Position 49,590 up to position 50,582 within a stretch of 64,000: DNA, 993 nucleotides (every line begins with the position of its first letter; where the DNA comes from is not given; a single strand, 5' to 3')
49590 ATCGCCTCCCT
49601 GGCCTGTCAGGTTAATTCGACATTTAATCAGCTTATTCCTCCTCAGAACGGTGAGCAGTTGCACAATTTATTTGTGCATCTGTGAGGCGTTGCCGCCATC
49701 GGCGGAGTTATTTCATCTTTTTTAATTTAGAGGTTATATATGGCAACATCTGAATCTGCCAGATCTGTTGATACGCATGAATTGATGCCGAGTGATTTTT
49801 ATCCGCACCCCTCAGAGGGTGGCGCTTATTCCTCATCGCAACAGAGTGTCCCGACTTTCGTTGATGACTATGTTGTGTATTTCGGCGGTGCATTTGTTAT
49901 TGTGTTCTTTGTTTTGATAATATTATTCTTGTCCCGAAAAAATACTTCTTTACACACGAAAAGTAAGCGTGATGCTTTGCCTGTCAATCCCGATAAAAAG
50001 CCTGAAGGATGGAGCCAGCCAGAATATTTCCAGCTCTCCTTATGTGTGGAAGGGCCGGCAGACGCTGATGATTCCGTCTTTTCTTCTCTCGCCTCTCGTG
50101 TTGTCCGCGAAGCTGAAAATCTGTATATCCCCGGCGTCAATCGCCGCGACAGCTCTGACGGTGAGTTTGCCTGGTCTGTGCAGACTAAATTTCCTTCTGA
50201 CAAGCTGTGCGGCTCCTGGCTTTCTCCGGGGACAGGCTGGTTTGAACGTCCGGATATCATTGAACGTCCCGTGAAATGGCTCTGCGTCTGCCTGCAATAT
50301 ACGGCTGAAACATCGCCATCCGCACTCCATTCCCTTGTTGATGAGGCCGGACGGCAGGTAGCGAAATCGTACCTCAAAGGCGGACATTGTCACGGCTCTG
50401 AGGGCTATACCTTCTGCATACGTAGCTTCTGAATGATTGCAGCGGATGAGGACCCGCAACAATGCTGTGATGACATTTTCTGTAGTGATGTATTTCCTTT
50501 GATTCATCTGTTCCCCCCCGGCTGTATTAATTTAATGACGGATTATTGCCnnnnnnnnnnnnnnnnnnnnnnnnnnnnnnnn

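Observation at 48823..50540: Surface-exclusion gene traT appears replaced by an unrelated 230-aa membrane protein, and traS is highly divergent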

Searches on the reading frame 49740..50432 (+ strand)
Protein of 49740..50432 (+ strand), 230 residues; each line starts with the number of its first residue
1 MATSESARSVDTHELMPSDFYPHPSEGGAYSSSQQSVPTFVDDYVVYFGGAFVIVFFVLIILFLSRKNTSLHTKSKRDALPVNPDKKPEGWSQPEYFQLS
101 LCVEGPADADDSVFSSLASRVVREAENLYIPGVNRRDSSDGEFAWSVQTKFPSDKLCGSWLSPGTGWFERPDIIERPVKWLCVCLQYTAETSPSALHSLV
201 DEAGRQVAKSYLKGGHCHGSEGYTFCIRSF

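Call 3: search_protein_families(library=pfam, proteins=[window:49740-50432:+], max_evalue=1)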
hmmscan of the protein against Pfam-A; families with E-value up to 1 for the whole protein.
window:49740-50432:+ (230 aa): 0 families

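Call 4: search_protein_families(library=ncbifam, proteins=[window:49740-50432:+], max_evalue=1)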
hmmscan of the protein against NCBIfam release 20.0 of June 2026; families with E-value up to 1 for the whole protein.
window:49740-50432:+ (230 aa): 1 family
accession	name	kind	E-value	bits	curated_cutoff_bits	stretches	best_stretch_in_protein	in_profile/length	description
NF041635.1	STM3941_fam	subfamily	0.15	12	40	1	43-67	31-55/157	STM3941 family protein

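Call 7: search_dna_similar(query=window:49740-50432:+, collection=plasmids, mode=protein, max_rows=40, rows=spread)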
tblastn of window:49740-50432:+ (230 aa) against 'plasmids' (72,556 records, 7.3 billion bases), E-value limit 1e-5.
Records with a match: 1635; places in all: 1654; records where one place covers at least 80% of the query: 1621.
Best place of each record, by identity: >=99% 58; 95-99% 1; 80-90% 2; 60-80% 1568; <60% 6.
By first word of the organism name: Klebsiella 1548; Escherichia 28; Raoultella 17; Serratia 16; Enterobacter 12; Citrobacter 8; Enterobacteriaceae 2; uncultured 2; Proteus 1; Shigella 1.
By predicted mobility (MOB-suite, as given by PLSDB): conjugative 1631; non-mobilizable 3; mobilizable 1.
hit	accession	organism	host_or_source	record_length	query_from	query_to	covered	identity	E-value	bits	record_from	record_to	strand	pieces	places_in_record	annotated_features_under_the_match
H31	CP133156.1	Klebsiella variicola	waste water treatment plant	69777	1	230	100%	100.0%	4e-142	445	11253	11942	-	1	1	hypothetical protein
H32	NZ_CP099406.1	Klebsiella pneumoniae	cerebrospinal fluid ...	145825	1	230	100%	100.0%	4e-142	445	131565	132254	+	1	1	hypothetical protein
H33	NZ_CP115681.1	Klebsiella oxytoca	Homo sapiens,blood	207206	1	229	100%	65.5%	1e-90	298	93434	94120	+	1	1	hypothetical protein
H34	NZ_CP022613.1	Klebsiella pneumoniae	-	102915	1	229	100%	65.1%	9e-90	295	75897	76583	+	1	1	hypothetical protein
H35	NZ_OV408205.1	Klebsiella pneumoniae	Homo sapiens,Rectal swab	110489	1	229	100%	65.1%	9e-90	295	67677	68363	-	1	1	hypothetical protein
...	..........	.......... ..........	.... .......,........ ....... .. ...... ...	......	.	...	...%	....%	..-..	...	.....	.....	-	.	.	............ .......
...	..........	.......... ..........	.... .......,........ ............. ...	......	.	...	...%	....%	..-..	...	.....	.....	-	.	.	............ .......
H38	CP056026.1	Klebsiella pneumoniae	Homo sapiens,blood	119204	1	229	100%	65.1%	9e-90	295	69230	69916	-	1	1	hypothetical protein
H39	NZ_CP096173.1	Klebsiella pneumoniae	Homo sapiens,Pure culture one microbial ...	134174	1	229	100%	65.1%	9e-90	295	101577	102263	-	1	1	hypothetical protein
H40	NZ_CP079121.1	Klebsiella pneumoniae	Homo sapiens,urine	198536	1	229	100%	65.1%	9e-90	295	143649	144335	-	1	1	hypothetical protein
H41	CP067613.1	Klebsiella pneumoniae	Homo sapiens,respiratory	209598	1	229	100%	65.1%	9e-90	295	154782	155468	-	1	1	hypothetical protein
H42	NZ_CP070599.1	Klebsiella pneumoniae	Homo sapiens,urine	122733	1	229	100%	65.1%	1e-89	295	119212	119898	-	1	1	hypothetical protein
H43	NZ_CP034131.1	Klebsiella quasipneumoniae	Homo sapiens,blood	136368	1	229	100%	64.6%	8e-90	295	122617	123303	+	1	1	hypothetical protein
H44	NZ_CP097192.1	Klebsiella pneumoniae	Homo sapiens,urine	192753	1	229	100%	64.6%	8e-90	295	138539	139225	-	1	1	hypothetical protein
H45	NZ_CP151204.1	Citrobacter freundii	sewage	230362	1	229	100%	64.6%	8e-90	295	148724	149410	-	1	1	hypothetical protein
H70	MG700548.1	Klebsiella pneumoniae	Homo sapiens,urine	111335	1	217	94%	38.7%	3e-27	115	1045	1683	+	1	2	hypothetical protein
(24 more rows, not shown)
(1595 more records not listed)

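Call 8: get_annotated_region(hit=H34, flank=5000)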
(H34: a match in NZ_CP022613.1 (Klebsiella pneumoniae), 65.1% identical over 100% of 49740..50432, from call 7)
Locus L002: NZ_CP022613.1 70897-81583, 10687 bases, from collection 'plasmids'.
description: Klebsiella pneumoniae strain CDC 0106 plasmid unnamed2, complete sequence
organism: Klebsiella pneumoniae (NCBI taxid 573)
taxonomy: Bacteria; Pseudomonadota; Gammaproteobacteria; Enterobacterales; Enterobacteriaceae; Klebsiella; Klebsiella pneumoniae
host: -; source: -; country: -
typing (MOB-suite, as given by PLSDB): conjugative; replicon IncFIB; relaxase MOBF,MOBF; mating-pair formation MPF_F
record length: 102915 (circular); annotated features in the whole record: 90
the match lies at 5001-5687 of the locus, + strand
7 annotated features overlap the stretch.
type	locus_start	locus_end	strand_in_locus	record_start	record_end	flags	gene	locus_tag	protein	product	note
CDS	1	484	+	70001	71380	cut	traH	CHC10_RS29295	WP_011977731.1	conjugal transfer pilus assembly protein TraH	-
CDS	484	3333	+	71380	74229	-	traG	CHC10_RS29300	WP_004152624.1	conjugal transfer mating-pair stabilization protein TraG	-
CDS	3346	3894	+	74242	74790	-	traS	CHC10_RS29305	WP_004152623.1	conjugal transfer entry exclusion protein TraS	-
CDS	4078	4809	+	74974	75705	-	traT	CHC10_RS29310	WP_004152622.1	conjugal transfer complement resistance protein TraT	-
CDS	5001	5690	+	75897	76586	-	-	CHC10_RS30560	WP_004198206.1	hypothetical protein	-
CDS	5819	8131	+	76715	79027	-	traD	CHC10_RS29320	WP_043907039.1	type IV conjugative transfer system coupling protein TraD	-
CDS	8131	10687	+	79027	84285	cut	traI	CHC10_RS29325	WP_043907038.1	conjugative transfer relaxase/helicase TraI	-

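Call 9: get_annotated_region(hit=H70, flank=5000)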
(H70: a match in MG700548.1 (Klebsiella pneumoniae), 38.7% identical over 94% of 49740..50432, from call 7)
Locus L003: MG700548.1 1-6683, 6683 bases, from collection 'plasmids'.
description: Klebsiella pneumoniae strain UR15381 plasmid pUJ-1KPC, complete sequence
organism: Klebsiella pneumoniae (NCBI taxid 573)
taxonomy: Bacteria; Pseudomonadota; Gammaproteobacteria; Enterobacterales; Enterobacteriaceae; Klebsiella; Klebsiella pneumoniae
host: -; source: Homo sapiens,urine; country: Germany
typing (MOB-suite, as given by PLSDB): conjugative; replicon IncFIB,IncFII,rep_cluster_2183; relaxase MOBF; mating-pair formation MPF_F
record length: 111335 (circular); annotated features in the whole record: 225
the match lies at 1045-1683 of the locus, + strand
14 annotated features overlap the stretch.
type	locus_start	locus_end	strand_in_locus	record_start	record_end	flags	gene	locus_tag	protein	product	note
CDS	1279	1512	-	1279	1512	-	-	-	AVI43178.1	hypothetical protein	-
CDS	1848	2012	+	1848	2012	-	traD_1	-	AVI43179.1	Coupling protein TraD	-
CDS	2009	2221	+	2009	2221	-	traD_2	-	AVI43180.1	Coupling protein TraD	-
CDS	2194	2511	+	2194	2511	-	traD_3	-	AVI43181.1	Coupling protein TraD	-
CDS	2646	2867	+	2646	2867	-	traD_4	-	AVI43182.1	Coupling protein TraD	-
CDS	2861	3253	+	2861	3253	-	traD_5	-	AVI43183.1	Coupling protein TraD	-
CDS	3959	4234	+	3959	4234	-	traI_1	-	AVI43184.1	Multifunctional conjugation protein TraI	-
CDS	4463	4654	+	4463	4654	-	traI_2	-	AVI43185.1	Multifunctional conjugation protein TraI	-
CDS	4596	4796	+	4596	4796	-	traI_3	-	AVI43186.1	Multifunctional conjugation protein TraI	-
CDS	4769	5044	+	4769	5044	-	traI_4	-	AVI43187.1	Multifunctional conjugation protein TraI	-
CDS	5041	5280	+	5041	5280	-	traI_5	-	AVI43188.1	Multifunctional conjugation protein TraI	-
CDS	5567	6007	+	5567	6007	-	traI_6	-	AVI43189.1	Multifunctional conjugation protein TraI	-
CDS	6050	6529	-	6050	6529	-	-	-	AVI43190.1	hypothetical protein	-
CDS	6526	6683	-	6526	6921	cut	-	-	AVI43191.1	hypothetical protein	-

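Call 23: find_homologous_proteins(query=window:49740-50432:+, max_evalue=0.001)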
Query window:49740-50432:+ (230 aa): 84 proteins with E <= 0.001 among 248 candidates.
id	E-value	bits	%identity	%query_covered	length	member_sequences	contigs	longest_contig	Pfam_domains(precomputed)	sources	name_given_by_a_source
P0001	9.0e-150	515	97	100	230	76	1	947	-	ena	-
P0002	2.0e-136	471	90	100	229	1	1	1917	-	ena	-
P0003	2.2e-136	471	90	100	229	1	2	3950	-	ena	-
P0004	7.5e-136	469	90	100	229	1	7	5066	-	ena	-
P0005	3.8e-135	467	89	100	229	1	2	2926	-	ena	-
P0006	1.1e-111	390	75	100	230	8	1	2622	-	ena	-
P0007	5.3e-106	371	92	78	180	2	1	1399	-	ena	-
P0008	3.8e-98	346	67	99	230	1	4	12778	-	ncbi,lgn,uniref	ncbi:hypothetical protein ABN154_28465 [Klebsiella michiganensis]|uniref:hypothetical protein n=1 Ta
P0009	3.3e-97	343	68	100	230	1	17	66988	-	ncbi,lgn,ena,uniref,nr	ncbi:hypothetical protein ACLIV8_005344 [Klebsiella pneumoniae]|uniref:hypothetical protein n=1 Tax=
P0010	4.2e-97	342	67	100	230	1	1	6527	-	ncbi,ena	ncbi:MAG: hypothetical protein ACLT24_26355 [Klebsiella sp.]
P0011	5.9e-97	342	67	100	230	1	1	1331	-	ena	-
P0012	1.6e-96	340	67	100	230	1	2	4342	-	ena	-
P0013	8.2e-93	328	67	99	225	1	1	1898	-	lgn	-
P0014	1.2e-92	328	65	100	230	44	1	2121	-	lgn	-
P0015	3.7e-92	326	65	100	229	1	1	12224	-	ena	-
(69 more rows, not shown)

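Call 37: predict_structure(alignment_id=A3)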
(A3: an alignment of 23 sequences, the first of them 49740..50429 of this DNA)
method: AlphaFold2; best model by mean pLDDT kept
length: 230 residues; sequences in the alignment: 23
mean_pLDDT: 43.2   pTM: 0.29
mean pLDDT of the five models: 43.2, 43.2, 40.2, 37.6, 37.6
residues with pLDDT >= 90: 0; 70-90: 14; 50-70: 49; < 50: 167
segments of 3 or more residues with pLDDT < 50: 1-41, 69-97, 126-176, 186-230
pLDDT, mean of each block of 10 residues (from residue 1): 38 37 34 37 59 81 63 35 33 44 59 60 47 33 46 31 29 45 50 38 33 27 34
secondary structure, 60 per line:
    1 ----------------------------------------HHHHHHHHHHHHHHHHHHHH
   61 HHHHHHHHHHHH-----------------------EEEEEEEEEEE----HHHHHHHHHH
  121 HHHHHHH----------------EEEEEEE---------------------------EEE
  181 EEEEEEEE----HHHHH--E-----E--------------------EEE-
elements in order: H41-72 E96-106 H111-127 E144-150 E178-188 H193-197 E227-229

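Call 47: search_protein_representatives(alignment_id=A3)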
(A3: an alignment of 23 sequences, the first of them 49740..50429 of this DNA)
Query: 23 sequences, 229 profile positions. Proteins with E-value up to 0.001 (for the whole library): 16; up to 1e-10: 12; up to 1e-30: 6. The best 16 are listed.
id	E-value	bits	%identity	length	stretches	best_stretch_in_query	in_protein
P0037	2.3e-140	482.1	-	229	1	1-229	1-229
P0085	1.3e-76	273.5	-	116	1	114-229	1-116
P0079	2.2e-64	233.5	-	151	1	130-229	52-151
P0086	6.9e-61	222.1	-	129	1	1-126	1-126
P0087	6.2e-51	189.5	-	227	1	30-228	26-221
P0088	6.0e-48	179.7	-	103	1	103-181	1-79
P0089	2.7e-28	115.4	-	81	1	69-130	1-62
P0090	5.7e-18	81.7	-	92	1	11-95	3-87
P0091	1.2e-17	80.6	-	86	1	1-71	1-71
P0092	3.5e-13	66.0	-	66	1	1-65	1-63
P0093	4.7e-11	59.0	-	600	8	82-116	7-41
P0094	1.0e-10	57.9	-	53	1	1-43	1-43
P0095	1.5e-07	47.5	-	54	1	26-66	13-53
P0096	2.0e-06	43.9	-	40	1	1-38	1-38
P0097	1.6e-05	40.9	-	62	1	1-68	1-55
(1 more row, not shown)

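Call 50: find_encoding_contigs(protein=P0087, flank=6000, max_places=4)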
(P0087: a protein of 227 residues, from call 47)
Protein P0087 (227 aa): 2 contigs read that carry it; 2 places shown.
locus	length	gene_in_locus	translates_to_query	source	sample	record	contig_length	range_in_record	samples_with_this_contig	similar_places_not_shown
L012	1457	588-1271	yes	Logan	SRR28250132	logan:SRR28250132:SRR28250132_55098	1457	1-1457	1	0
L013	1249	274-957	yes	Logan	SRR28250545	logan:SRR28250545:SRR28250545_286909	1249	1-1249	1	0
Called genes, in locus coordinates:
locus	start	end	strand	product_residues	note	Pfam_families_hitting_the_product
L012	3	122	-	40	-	?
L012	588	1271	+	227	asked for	-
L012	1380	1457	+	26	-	?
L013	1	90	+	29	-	?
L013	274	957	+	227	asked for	-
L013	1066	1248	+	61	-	?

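Call 53: search_dna_similar(query=P0087, collection=plasmids, mode=protein, max_rows=12)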
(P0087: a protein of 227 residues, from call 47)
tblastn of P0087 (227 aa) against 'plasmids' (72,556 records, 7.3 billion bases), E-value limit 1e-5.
Records with a match: 1634; places in all: 1645; records where one place covers at least 80% of the query: 1614.
Best place of each record, by identity: <60% 1634.
By first word of the organism name: Klebsiella 1547; Escherichia 28; Raoultella 17; Serratia 16; Enterobacter 12; Citrobacter 8; uncultured 2; Enterobacteriaceae 2; Proteus 1; Shigella 1.
By predicted mobility (MOB-suite, as given by PLSDB): conjugative 1630; non-mobilizable 3; mobilizable 1.
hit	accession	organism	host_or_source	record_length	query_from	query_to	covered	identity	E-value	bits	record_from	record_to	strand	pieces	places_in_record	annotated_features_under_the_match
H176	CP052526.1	Klebsiella pneumoniae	Homo sapiens,blood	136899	26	221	86%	41.0%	3e-42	159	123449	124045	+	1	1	hypothetical protein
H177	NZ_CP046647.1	Klebsiella pneumoniae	Homo sapiens,fecal isolate from poultry ...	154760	26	221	86%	41.0%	3e-42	159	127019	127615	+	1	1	hypothetical protein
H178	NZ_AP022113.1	Klebsiella quasipneumoniae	-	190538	26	221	86%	41.0%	3e-42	159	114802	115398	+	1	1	hypothetical protein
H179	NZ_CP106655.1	Klebsiella pneumoniae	Homo sapiens,secretion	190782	26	221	86%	41.0%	3e-42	159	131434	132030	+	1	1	hypothetical protein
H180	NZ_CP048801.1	Klebsiella pneumoniae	Homo sapiens,Pure culture,fecal isolate ...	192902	26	221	86%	41.0%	3e-42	159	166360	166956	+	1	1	hypothetical protein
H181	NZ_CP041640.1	Klebsiella pneumoniae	Homo sapiens,sputum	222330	26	221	86%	41.0%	3e-41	156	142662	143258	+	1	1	hypothetical protein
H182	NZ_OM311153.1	Klebsiella pneumoniae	Homo sapiens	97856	26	221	86%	41.0%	3e-41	156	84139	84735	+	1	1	hypothetical protein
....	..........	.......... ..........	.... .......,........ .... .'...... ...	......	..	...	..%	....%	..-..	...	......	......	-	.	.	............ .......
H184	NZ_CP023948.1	Klebsiella pneumoniae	Homo sapiens,rectal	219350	26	221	86%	41.0%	3e-41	156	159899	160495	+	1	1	hypothetical protein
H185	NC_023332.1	Klebsiella pneumoniae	-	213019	26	221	86%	41.0%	4e-41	155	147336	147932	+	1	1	hypothetical protein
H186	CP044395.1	Klebsiella pneumoniae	Homo sapiens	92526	26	221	86%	41.0%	4e-41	155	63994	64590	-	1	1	hypothetical protein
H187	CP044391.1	Klebsiella pneumoniae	Homo sapiens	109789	26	221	86%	41.0%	4e-41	155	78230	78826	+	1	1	hypothetical protein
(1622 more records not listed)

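Call 63: search_protein_families(library=padloc, proteins=[window:49740-50432:+, P0087], max_evalue=1)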
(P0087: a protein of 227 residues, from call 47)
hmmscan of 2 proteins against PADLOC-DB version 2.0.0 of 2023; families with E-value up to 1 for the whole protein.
window:49740-50432:+ (230 aa): 0 families

P0087 (227 aa): 0 families

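Call 64: search_protein_families(library=phrogs, proteins=[window:49740-50432:+, P0087], max_evalue=1)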
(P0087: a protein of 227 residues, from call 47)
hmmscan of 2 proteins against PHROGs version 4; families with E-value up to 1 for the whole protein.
window:49740-50432:+ (230 aa): 0 families

P0087 (227 aa): 2 families
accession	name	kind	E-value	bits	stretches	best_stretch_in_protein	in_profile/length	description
phrog_8819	-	unknown function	0.25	12.5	1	146-177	67-98/118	-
phrog_25069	-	unknown function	0.26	12.5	1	82-104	12-34/88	-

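Call 65: search_solved_structures(query=A3, max_evalue=10)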
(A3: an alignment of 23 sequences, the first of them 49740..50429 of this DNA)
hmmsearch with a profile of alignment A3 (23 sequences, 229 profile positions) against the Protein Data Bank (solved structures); distinct sequences matched with E-value up to 10: 2.
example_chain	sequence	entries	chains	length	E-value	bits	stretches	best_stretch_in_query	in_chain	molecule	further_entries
9ydu_A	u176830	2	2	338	0.96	12.2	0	46-87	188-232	P2Y purinoceptor 14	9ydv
1rmj_A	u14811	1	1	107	1.3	11.7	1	96-137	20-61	Insulin-like growth factor binding protein 6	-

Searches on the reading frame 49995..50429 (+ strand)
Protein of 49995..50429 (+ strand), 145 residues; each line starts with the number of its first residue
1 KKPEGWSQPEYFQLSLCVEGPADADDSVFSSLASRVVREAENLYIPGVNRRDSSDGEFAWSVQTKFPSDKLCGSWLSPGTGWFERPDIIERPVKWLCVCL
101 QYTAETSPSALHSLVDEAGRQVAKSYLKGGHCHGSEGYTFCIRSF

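Call 74: predict_structure(alignment_id=A4)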
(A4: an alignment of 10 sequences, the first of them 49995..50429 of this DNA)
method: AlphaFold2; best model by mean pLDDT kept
length: 145 residues; sequences in the alignment: 10
mean_pLDDT: 49.8   pTM: 0.47
mean pLDDT of the five models: 49.8, 47.1, 46.4, 42.3, 41.1
residues with pLDDT >= 90: 0; 70-90: 0; 50-70: 77; < 50: 68
segments of 3 or more residues with pLDDT < 50: 1-6, 44-91, 127-137, 143-145
pLDDT, mean of each block of 10 residues (from residue 1): 47 65 64 63 44 35 35 27 30 59 66 67 53 44 46
secondary structure, 60 per line:
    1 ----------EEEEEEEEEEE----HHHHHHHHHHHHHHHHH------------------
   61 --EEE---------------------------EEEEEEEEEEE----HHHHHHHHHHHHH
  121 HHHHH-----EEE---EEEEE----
elements in order: E11-21 H26-42 E63-65 E93-103 H108-125 E131-133 E137-141

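Call 76: fold_search(model_id=the predicted structure, library=pdb)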
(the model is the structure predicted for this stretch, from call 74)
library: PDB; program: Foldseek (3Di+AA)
matches with E <= 10: 473; with E <= 0.001: 0
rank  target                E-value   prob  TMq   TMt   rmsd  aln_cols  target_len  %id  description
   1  7qwr_U                4.0e-02  0.89  0.39  0.48   7.1       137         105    9  Structure of the ribosome-nascent chain containing an ER signal sequence in complex with NAC (released 2022-03-09)
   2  6fy1_X                4.8e-02  0.38  0.28  0.36  15.8       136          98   10  Crystal structure of a V2p-reactive RV144 vaccine-like antibody, CAP228-16H, in complex with a scaffolded autologous V (released 2018-10-17)
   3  9y4g_CU               5.8e-02  0.82  0.37  0.46   6.7       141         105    6  Structure of tuco-tuco ribosome (rotated, tRNAs, and mRNA) (released 2026-02-18)
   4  9q7q_U                6.6e-02  0.80  0.37  0.49   7.1       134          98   10  ABCE1-eRF1-RNC-AMD1C (released 2026-03-04)
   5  4v8p_AM               7.0e-02  0.38  0.28  0.36   8.3       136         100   10  T.thermophila 60S ribosomal subunit in complex with initiation factor 6. (released 2014-07-09)
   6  6az3_U                7.0e-02  0.33  0.27  0.30   8.4       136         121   10  Cryo-EM structure of of the large subunit of Leishmania ribosome bound to paromomycin (released 2017-12-06)
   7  7o7y_BU               8.4e-02  0.72  0.35  0.48   7.6       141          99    8  Rabbit 80S ribosome stalled close to the mutated SARS-CoV-2 slippery site by a pseudoknot (high resolution) (released 2021-06-02)
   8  9y4h_CU               9.0e-02  0.57  0.34  0.43   7.7       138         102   10  Structure of guinea pig ribosome with P/E-tRNA and mRNA (released 2026-02-18)
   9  9ndp_U                1.1e-01  0.66  0.36  0.45   7.2       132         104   11  Structure of stalled ribosome and nascent chain in complex with NMT2 and NAC (released 2025-09-10)
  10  7qwq_U                1.1e-01  0.57  0.36  0.45   7.0       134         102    9  Ternary complex of ribosome nascent chain with SRP and NAC (released 2022-03-16)
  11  7pwg_U                1.1e-01  0.35  0.30  0.38   6.5       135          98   12  Cryo-EM structure of large subunit of Giardia lamblia ribosome at 2.7 A resolution (released 2022-04-20)
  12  9f1b_BU               1.3e-01  0.47  0.32  0.41   7.9       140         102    8  Mammalian ternary complex of a translating 80S ribosome, NAC and NatA/E (released 2024-08-21)
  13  9ukw_MODEL_1_A        1.5e-01  0.35  0.34  0.42   7.2       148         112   11  A designed protein-A339 (released 2025-10-29)
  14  9y49_CU               1.6e-01  0.63  0.39  0.47   7.0       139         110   11  Structure of tuco-tuco ribosome with P/E tRNA and eEF2 (rotated) (released 2026-02-18)
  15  4v6x_CU               1.7e-01  0.66  0.40  0.48   6.9       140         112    8  Structure of the human 80S ribosome (released 2014-07-09)
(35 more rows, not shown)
